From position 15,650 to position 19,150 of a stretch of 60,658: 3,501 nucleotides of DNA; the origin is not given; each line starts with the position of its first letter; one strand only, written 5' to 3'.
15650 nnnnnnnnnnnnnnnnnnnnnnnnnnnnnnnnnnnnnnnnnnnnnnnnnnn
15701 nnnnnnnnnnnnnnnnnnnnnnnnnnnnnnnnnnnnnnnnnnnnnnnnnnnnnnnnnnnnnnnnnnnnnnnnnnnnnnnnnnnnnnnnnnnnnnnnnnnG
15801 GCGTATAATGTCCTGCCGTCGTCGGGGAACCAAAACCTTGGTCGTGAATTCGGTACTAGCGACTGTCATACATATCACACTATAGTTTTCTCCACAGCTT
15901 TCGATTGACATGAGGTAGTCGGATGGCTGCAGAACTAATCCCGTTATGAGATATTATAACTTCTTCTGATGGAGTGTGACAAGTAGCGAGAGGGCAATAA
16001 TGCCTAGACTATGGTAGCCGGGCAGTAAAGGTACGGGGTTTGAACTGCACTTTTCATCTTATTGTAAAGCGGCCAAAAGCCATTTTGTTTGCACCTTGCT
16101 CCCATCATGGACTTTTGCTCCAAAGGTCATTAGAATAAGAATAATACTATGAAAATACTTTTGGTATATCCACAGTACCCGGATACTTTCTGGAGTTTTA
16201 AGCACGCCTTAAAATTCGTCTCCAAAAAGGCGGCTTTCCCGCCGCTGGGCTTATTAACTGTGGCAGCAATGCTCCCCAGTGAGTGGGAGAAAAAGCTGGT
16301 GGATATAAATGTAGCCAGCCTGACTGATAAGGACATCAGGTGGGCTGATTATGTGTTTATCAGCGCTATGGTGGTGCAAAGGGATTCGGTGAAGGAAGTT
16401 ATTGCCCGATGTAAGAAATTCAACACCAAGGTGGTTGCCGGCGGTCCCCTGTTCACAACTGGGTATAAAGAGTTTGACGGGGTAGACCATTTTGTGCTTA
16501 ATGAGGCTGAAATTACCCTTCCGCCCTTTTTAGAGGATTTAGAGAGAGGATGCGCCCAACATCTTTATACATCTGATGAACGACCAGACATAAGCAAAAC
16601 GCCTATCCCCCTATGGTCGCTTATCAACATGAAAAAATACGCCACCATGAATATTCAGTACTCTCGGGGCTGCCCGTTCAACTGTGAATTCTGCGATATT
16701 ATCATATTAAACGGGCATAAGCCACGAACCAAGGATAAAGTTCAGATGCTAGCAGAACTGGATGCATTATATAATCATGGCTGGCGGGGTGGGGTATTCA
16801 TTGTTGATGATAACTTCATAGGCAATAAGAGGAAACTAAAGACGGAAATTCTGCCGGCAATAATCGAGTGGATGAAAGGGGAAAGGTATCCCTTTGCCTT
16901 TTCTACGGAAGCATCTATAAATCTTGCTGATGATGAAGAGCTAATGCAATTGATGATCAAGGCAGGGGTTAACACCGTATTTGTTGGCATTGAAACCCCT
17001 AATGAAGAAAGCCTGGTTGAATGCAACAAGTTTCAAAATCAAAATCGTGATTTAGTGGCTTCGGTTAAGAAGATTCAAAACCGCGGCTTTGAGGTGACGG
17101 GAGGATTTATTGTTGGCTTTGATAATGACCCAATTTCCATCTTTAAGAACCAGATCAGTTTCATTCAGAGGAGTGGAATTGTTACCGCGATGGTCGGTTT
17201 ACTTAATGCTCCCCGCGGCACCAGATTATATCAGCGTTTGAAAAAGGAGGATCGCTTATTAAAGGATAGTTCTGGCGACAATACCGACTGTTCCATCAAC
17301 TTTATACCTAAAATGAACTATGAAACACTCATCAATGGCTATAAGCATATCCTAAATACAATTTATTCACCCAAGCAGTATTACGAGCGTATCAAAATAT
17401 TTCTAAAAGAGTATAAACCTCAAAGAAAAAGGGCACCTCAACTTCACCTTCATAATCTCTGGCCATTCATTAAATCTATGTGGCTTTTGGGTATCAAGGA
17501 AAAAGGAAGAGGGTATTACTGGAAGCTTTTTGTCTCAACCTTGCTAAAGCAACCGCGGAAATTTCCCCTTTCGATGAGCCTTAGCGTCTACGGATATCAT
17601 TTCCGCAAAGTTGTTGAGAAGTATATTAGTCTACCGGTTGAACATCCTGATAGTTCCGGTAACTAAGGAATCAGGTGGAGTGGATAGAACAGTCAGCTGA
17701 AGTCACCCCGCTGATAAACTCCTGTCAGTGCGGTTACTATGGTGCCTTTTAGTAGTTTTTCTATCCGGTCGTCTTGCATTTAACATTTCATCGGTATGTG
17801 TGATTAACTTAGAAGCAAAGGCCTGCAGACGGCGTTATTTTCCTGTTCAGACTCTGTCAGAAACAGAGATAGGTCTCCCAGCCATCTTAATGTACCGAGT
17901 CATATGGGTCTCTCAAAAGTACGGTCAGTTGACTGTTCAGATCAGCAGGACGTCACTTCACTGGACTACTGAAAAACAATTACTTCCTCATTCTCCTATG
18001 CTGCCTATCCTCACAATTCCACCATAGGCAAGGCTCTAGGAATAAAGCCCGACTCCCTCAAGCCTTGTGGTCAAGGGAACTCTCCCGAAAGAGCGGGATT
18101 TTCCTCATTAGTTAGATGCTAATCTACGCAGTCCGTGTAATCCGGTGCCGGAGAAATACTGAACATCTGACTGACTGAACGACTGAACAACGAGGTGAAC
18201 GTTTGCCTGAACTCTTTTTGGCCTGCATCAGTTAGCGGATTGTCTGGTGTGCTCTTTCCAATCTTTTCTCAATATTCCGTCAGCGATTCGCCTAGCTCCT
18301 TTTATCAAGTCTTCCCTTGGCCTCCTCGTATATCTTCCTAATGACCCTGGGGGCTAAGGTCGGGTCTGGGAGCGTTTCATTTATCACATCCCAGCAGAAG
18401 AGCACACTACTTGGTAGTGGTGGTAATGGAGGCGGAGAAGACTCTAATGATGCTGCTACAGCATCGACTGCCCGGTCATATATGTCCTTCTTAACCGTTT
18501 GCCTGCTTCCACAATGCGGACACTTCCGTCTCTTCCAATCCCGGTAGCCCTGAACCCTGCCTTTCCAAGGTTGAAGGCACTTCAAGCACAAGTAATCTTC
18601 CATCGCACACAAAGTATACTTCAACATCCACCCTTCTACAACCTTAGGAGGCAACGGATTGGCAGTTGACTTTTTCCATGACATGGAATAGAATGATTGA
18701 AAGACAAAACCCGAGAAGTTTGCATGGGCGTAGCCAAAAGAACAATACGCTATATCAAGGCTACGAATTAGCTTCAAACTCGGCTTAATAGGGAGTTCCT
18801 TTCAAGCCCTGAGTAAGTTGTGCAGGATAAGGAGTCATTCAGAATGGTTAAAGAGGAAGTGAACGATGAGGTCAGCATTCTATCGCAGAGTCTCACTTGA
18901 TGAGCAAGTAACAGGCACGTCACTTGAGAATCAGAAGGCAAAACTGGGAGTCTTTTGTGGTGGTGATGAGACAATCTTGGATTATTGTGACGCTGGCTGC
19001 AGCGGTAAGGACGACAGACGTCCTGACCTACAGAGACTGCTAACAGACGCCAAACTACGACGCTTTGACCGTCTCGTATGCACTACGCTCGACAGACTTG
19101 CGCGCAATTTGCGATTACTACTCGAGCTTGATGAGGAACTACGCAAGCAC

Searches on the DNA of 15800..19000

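Call 20: search_rna_families(source=window, start=15800, end=19000, threshold=evalue, max_evalue=1)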
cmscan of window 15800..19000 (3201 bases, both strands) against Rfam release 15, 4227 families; matches with E-value up to 1: 0.
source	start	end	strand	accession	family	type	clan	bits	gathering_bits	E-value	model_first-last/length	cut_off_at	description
